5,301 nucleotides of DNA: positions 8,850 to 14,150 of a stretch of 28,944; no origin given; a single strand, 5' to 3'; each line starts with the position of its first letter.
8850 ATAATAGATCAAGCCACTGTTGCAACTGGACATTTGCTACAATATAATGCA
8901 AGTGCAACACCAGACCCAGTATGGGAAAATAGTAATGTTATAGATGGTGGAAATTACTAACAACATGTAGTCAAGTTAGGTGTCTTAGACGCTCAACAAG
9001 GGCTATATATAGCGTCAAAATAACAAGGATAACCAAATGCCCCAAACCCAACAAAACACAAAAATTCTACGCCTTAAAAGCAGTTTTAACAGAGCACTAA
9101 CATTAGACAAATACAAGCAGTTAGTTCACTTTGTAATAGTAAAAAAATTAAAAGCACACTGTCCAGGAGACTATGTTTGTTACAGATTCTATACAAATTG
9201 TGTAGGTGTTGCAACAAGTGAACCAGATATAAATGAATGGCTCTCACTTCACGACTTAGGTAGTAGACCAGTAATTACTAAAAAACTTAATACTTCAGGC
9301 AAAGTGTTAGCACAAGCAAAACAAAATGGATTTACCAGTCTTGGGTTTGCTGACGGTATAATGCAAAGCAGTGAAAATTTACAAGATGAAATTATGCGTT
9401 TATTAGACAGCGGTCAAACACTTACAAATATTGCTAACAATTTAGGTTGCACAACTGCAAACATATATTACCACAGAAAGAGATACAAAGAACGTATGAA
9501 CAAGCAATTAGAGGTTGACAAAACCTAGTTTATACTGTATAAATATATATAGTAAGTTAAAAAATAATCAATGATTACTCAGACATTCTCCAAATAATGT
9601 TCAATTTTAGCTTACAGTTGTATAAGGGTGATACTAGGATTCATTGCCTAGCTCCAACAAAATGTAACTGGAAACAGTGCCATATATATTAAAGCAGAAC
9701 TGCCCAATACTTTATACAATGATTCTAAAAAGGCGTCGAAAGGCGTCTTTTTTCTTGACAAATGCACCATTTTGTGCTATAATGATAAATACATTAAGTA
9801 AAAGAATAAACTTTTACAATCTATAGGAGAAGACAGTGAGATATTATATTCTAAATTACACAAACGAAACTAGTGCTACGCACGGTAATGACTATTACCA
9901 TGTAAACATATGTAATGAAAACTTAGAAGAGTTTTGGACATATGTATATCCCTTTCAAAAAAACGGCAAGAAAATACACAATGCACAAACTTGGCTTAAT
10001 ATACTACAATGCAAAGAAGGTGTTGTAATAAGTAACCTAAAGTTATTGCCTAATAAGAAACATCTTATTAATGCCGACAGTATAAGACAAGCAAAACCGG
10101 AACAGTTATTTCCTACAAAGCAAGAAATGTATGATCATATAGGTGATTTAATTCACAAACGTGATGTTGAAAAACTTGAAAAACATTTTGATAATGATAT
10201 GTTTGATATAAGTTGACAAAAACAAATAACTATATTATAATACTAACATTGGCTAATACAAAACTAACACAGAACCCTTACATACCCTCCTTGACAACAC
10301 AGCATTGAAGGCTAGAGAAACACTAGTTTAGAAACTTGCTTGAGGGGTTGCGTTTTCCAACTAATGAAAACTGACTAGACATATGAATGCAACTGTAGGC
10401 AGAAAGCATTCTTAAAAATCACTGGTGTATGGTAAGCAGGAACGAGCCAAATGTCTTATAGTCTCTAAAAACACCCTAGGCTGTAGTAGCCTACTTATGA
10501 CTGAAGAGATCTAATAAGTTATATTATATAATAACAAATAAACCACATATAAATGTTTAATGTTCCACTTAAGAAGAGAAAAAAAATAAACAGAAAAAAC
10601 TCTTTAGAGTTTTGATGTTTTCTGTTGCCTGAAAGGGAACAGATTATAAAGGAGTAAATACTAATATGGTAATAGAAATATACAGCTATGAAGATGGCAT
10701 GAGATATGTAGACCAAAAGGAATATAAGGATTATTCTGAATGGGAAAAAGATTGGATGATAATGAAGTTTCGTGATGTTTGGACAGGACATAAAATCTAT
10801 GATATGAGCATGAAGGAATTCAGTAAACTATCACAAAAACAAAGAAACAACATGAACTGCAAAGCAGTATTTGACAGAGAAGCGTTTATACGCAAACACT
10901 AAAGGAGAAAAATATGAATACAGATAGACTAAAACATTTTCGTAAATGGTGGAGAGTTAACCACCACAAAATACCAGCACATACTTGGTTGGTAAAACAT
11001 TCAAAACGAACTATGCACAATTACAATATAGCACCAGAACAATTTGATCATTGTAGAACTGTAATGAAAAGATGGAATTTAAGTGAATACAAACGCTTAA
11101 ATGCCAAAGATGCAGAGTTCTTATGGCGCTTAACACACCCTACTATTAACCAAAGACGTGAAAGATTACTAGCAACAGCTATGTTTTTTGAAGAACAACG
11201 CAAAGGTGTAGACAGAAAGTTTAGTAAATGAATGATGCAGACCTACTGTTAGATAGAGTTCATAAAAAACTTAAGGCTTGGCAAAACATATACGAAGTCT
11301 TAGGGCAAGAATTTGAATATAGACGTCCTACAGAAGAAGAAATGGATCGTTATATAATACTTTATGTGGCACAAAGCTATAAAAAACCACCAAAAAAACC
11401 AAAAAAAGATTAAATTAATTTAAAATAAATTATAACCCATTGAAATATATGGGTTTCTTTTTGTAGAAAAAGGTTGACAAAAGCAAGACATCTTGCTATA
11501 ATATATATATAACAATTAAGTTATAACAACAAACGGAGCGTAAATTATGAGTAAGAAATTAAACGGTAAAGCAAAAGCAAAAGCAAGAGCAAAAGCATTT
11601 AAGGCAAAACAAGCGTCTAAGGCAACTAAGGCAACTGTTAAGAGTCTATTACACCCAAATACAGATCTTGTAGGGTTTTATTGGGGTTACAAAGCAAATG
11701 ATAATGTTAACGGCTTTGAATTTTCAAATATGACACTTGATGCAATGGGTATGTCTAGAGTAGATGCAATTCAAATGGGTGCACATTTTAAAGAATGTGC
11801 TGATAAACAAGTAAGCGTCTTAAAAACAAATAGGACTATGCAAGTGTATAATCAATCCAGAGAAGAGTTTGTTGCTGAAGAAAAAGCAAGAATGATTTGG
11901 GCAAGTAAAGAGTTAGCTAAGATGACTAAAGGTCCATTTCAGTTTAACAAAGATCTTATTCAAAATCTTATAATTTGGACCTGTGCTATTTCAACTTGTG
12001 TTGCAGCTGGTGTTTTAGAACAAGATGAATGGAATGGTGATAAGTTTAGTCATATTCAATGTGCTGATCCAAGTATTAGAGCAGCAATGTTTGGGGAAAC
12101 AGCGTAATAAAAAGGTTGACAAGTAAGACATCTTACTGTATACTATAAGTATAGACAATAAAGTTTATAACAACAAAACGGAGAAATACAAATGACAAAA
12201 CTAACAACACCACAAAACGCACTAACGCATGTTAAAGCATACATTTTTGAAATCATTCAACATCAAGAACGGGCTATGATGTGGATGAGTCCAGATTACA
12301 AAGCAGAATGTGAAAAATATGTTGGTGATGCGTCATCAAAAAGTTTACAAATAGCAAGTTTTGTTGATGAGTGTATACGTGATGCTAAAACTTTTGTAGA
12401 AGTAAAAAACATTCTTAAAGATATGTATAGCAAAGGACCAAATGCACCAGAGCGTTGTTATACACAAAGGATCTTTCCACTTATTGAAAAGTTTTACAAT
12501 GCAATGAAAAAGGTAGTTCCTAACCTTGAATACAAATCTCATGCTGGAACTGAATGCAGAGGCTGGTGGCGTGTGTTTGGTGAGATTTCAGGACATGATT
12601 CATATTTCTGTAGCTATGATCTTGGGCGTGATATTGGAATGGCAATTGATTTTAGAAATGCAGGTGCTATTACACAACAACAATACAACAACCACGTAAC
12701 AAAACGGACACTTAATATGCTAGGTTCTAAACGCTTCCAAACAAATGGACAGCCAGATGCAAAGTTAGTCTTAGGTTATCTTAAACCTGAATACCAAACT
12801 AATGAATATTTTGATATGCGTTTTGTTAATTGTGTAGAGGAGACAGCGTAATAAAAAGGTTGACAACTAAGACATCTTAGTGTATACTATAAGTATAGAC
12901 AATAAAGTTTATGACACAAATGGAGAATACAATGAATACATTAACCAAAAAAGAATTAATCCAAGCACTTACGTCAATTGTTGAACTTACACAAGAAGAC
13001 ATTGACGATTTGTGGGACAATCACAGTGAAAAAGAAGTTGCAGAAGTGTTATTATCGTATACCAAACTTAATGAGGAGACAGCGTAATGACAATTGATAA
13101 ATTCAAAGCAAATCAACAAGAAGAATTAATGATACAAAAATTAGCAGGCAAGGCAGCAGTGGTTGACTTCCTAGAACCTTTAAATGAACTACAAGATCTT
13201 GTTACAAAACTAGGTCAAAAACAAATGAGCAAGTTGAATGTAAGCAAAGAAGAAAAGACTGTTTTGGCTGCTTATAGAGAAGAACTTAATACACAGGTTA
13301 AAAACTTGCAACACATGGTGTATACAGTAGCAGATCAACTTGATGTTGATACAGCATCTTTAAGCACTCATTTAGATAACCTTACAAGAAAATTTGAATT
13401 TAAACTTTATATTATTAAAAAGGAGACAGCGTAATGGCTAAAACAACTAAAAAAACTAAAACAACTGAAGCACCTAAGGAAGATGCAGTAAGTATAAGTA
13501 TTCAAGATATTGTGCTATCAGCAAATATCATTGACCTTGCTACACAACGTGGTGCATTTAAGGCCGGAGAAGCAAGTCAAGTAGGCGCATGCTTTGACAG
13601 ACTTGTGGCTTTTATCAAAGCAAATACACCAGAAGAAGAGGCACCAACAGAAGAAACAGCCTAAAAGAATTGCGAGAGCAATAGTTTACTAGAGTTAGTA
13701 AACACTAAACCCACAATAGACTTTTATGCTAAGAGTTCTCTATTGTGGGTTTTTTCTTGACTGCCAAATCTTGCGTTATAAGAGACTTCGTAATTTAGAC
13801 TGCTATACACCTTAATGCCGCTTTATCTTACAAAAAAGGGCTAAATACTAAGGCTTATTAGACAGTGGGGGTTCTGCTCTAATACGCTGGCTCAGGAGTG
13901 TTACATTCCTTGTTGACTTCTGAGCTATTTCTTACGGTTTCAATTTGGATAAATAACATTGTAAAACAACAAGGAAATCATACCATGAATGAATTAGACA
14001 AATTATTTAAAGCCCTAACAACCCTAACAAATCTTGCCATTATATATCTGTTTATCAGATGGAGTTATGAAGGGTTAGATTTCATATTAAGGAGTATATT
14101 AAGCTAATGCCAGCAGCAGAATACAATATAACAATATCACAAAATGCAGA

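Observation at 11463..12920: Early-promoter cassettes with a covarying palindrome inside the -35/-10 spacer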

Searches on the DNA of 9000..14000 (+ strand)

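Call 6: search_dna_similar(query=window:9000-14000:+, collection=phages, mode=distant, max_rows=30)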
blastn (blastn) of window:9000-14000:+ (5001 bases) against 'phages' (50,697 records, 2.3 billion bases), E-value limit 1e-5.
No match.

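Call 26: search_dna_similar(query=window:12110-12163:+, collection=phages, mode=distant, max_evalue=10, max_rows=40)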
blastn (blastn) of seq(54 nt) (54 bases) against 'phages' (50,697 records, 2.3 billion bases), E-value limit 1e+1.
Records with a match: 65; places in all: 65; records where one place covers at least 80% of the query: 2.
Best place of each record, by identity: 90-95% 9; 80-90% 56.
By first word of the organism name: Clostridium 30; Staphylococcus 24; Methylophilales 4; Acinetobacter 2; Mammaliicoccus 2; Arcanobacterium 1; Pelagibacter 1; Listeria 1.
By host as written in the record: Clostridium sporogenes ATCC-15579 30; Staphylococcus sp. 4; Methylophilales_sp._H5P1 4; Staphylococcus carnosus TM300 3; Staphylococcus aureus 3; Mammaliicoccus vitulinus C6867 3; Mammaliicoccus sciuri C6854 3; - 2; and 10 more.
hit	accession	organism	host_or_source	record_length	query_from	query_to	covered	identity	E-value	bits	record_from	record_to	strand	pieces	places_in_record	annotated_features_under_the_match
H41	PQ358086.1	Arcanobacterium phage TPWB06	Arcanobacterium sp.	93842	1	44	81%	80.9%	4e+0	34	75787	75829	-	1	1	flavodoxin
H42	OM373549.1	Staphylococcus phage vB_SpsS-DH5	Staphylococcus pseudintermedius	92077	1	44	81%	80.9%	4e+0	34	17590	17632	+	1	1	record has no annotation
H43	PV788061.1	Clostridium phage CS01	Clostridium sporogenes ATCC-15579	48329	7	42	67%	80.6%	4e+0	35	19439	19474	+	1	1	none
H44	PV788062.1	Clostridium phage CS02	Clostridium sporogenes ATCC-15579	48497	7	42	67%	80.6%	4e+0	35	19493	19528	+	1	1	none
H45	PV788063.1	Clostridium phage CS03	Clostridium sporogenes ATCC-15579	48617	7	42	67%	80.6%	4e+0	35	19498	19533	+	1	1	none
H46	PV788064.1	Clostridium phage CS04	Clostridium sporogenes ATCC-15579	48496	7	42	67%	80.6%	4e+0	35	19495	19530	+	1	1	none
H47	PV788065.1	Clostridium phage CS05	Clostridium sporogenes ATCC-15579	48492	7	42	67%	80.6%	4e+0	35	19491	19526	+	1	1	none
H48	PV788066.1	Clostridium phage CS06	Clostridium sporogenes ATCC-15579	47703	7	42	67%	80.6%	4e+0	35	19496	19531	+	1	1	none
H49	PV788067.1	Clostridium phage CS07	Clostridium sporogenes ATCC-15579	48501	7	42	67%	80.6%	4e+0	35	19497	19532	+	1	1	none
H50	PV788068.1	Clostridium phage CS11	Clostridium sporogenes ATCC-15579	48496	7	42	67%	80.6%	4e+0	35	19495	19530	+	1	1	none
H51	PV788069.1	Clostridium phage CS12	Clostridium sporogenes ATCC-15579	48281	7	42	67%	80.6%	4e+0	35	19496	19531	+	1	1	none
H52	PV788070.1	Clostridium phage CS13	Clostridium sporogenes ATCC-15579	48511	7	42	67%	80.6%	4e+0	35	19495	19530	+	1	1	none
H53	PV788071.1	Clostridium phage CS15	Clostridium sporogenes ATCC-15579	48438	7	42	67%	80.6%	4e+0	35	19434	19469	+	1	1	none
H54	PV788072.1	Clostridium phage CS16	Clostridium sporogenes ATCC-15579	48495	7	42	67%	80.6%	4e+0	35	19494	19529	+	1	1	none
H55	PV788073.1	Clostridium phage CS19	Clostridium sporogenes ATCC-15579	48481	7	42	67%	80.6%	4e+0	35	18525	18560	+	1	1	none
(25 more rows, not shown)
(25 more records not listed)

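Call 27: search_dna_similar(query=window:12111-12144:+, collection=phages, mode=distant, max_evalue=10, max_rows=60)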
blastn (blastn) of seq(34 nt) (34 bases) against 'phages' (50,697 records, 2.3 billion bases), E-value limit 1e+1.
Records with a match: 4; places in all: 4; records where one place covers at least 80% of the query: 4.
Best place of each record, by identity: 80-90% 4.
By first word of the organism name: Acinetobacter 2; Vibrio 2.
By host as written in the record: Acinetobacter baumannii DSM 30007 2; Vibrio breoganii 2.
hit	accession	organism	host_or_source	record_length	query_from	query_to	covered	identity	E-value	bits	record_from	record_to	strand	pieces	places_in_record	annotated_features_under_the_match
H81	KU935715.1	Acinetobacter phage vB_AbaM_ME3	Acinetobacter baumannii DSM 30007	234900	6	33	82%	89.3%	1e+0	35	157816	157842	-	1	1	hypothetical protein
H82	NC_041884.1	Acinetobacter phage vB_AbaM_ME3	Acinetobacter baumannii DSM 30007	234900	6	33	82%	89.3%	1e+0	35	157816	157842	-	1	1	hypothetical protein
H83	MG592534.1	Vibrio phage 1.167.O._10N.261.51.F2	Vibrio breoganii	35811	1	28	82%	85.7%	4e+0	32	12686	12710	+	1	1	coil containing protein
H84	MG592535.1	Vibrio phage 1.168.O._10N.261.52.A10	Vibrio breoganii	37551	1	28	82%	85.7%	4e+0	32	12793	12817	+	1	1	coil containing protein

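Call 91: search_rna_families(source=window, start=9500, end=10700, threshold=evalue, max_evalue=1)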
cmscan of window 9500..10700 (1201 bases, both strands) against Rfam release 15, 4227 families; matches with E-value up to 1: 0.
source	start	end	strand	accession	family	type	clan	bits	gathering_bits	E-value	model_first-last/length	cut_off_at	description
